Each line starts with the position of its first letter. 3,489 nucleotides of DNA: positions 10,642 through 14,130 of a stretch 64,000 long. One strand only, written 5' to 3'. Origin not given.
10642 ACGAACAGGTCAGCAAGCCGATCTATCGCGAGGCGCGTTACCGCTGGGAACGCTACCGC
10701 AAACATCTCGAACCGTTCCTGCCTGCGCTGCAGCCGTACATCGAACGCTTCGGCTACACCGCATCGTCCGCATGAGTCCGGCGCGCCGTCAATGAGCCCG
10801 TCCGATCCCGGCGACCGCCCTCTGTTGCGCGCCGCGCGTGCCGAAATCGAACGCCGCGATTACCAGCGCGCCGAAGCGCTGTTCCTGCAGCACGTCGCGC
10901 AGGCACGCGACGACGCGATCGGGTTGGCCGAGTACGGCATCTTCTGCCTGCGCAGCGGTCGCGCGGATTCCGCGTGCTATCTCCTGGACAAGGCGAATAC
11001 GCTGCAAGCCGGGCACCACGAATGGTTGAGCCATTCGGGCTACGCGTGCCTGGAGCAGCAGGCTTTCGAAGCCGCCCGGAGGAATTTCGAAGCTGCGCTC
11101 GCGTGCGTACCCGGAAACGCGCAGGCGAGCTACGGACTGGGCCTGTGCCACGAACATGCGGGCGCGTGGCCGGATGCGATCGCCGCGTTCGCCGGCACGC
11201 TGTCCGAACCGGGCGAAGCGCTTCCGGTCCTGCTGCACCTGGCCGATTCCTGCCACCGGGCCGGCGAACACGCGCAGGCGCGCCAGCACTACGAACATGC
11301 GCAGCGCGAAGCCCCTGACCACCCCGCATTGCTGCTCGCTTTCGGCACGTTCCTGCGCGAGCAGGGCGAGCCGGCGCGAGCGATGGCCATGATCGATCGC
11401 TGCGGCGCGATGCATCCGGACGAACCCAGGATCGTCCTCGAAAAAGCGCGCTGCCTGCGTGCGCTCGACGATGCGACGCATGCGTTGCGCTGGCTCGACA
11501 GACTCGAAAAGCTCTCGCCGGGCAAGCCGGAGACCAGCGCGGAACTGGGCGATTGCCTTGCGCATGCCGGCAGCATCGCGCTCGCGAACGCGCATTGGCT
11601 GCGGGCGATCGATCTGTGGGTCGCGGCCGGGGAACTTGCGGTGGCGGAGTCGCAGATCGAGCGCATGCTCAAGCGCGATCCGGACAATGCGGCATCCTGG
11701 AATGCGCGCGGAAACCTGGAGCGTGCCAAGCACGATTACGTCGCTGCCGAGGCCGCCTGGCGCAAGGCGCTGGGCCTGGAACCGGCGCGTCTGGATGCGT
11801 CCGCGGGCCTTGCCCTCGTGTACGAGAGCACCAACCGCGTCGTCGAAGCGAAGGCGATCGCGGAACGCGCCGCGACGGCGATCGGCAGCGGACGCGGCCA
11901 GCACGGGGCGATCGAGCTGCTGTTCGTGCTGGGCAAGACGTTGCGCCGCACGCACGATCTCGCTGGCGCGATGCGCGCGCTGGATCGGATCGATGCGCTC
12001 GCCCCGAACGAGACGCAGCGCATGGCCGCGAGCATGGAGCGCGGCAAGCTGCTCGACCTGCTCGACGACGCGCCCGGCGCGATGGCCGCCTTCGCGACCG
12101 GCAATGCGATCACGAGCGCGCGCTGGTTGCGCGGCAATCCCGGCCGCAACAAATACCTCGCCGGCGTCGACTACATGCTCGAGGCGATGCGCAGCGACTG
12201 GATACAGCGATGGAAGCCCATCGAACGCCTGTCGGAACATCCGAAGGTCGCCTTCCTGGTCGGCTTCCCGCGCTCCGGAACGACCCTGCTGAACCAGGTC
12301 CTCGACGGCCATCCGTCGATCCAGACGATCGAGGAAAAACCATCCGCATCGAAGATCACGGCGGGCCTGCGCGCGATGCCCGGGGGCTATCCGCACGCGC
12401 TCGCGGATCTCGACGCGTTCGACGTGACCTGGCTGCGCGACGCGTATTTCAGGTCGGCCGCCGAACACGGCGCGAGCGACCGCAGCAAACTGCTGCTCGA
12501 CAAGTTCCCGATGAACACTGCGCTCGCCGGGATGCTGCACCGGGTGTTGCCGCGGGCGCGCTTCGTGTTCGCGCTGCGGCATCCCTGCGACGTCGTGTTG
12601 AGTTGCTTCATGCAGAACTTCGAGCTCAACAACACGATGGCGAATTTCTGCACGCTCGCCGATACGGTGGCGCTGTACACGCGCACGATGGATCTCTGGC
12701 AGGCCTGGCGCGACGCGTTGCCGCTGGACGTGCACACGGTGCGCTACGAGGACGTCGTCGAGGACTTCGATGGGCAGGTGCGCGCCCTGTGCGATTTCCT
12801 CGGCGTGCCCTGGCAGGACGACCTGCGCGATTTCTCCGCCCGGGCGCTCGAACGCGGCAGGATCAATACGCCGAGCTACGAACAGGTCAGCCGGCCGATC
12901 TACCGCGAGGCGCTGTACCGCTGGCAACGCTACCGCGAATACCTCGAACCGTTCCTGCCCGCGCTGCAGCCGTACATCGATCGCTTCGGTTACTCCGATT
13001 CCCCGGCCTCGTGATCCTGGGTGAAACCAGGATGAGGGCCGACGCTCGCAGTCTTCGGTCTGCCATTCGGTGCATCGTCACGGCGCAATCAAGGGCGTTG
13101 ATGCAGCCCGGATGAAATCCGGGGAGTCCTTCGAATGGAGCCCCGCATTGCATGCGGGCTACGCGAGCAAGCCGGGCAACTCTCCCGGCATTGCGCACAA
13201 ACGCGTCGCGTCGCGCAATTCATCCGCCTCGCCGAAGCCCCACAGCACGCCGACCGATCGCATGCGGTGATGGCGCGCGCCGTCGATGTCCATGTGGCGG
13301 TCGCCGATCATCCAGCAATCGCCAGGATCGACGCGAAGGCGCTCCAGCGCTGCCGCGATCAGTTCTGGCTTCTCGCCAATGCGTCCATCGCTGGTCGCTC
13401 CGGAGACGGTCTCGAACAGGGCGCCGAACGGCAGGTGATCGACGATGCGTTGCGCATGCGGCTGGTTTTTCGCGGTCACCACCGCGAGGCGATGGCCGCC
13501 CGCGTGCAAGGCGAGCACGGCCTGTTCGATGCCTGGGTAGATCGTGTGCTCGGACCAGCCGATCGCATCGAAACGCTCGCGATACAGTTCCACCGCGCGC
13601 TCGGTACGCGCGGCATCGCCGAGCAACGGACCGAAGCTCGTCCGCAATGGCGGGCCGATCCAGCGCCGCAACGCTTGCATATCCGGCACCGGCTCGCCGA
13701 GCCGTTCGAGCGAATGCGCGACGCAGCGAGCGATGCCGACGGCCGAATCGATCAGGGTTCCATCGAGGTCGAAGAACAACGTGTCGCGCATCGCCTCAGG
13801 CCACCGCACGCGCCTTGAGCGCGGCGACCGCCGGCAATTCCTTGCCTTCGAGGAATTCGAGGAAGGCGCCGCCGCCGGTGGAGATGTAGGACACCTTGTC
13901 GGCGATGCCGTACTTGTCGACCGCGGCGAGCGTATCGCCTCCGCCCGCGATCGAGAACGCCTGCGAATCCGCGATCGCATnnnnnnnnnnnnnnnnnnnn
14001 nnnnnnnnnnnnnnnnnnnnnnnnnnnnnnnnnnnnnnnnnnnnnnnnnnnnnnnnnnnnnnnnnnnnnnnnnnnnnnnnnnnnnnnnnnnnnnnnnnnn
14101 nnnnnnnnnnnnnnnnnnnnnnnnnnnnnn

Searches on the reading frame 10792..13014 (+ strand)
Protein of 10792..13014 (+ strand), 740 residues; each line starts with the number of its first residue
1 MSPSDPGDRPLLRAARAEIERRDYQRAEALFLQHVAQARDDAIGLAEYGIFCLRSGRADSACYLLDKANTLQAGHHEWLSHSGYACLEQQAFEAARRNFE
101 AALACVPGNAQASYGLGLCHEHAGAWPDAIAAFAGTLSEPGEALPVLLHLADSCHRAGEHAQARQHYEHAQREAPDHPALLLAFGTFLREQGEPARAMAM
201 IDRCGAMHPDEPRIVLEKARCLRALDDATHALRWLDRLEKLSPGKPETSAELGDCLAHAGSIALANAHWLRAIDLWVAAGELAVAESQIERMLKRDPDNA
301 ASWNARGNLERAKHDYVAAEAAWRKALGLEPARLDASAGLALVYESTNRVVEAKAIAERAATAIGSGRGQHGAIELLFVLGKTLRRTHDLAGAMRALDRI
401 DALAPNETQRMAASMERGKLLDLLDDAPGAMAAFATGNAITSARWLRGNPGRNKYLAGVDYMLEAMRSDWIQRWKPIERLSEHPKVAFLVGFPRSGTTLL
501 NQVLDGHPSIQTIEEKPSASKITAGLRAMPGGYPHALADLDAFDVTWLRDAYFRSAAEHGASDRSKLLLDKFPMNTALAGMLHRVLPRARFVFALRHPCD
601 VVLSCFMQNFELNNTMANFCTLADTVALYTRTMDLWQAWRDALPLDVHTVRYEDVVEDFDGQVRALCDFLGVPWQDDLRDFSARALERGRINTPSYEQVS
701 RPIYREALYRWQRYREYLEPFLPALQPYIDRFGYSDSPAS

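Call 76: search_protein_families(library=pfam, proteins=[window:10792-13014:+], max_evalue=0.00001)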
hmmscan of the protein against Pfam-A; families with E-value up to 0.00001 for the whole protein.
window:10792-13014:+ (740 aa): 13 families
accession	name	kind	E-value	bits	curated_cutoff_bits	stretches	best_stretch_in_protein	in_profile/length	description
PF13469.12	Sulfotransfer_3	-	6.9e-38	131.5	27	1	488-676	3-216/216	Sulfotransferase family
PF13432.12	TPR_16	-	6.3e-23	81.3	32.7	1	87-135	8-56/65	Tetratricopeptide repeat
PF14559.12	TPR_19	-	8.3e-23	80.9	25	1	157-219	4-66/68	Tetratricopeptide repeat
PF13428.12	TPR_14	-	8.9e-19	66.5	23.5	0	178-220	1-43/44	Tetratricopeptide repeat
PF07719.23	TPR_2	-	5.1e-15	54.7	27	0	147-177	4-34/34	Tetratricopeptide repeat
PF00685.33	Sulfotransfer_1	-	1e-12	48.4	22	1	487-681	4-195/255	Sulfotransferase domain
PF13431.12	TPR_17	-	8.4e-11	41.7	24.4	0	290-320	3-33/34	Tetratricopeptide repeat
PF12895.13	ANAPC3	-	8.6e-08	32.8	27.2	0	98-169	11-81/82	Anaphase-promoting complex, cyclosome, subunit 3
PF00515.34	TPR_1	-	9.5e-08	32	27.8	0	300-331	1-32/34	Tetratricopeptide repeat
PF23914.1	TPR_CcmH_CycH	-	2.5e-06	27.9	42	0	292-409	42-156/158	Cytochrome c-type biogenesis protein H TPR domain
PF13174.12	TPR_6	-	3.2e-06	27.9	26.3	0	111-134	1-24/33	Tetratricopeptide repeat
PF13414.12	TPR_11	-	4.6e-06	26.7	26.8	0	83-120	1-38/42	TPR repeat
PF13424.12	TPR_12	-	6.8e-06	26.6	30.1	0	146-200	5-67/77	Tetratricopeptide repeat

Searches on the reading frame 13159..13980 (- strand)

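Call 88: search_protein_families(library=pfam, proteins=[window:13159-13980:-], max_evalue=0.00001)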
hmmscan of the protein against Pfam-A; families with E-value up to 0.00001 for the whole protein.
window:13159-13980:- (273 aa): 4 families
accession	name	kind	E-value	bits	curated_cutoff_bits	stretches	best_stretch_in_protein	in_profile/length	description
PF13419.12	HAD_2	-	2.1e-28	100.1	23.8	1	69-245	2-178/178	Haloacid dehalogenase-like hydrolase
PF00702.32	Hydrolase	-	1.2e-25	91.4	26.4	1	66-237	2-189/191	haloacid dehalogenase-like hydrolase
PF12710.13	HAD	-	9.6e-15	55.9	27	1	68-236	1-189/189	haloacid dehalogenase-like hydrolase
PF13242.12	Hydrolase_like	-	1.8e-12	47.4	22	1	204-258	4-61/75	HAD-hyrolase-like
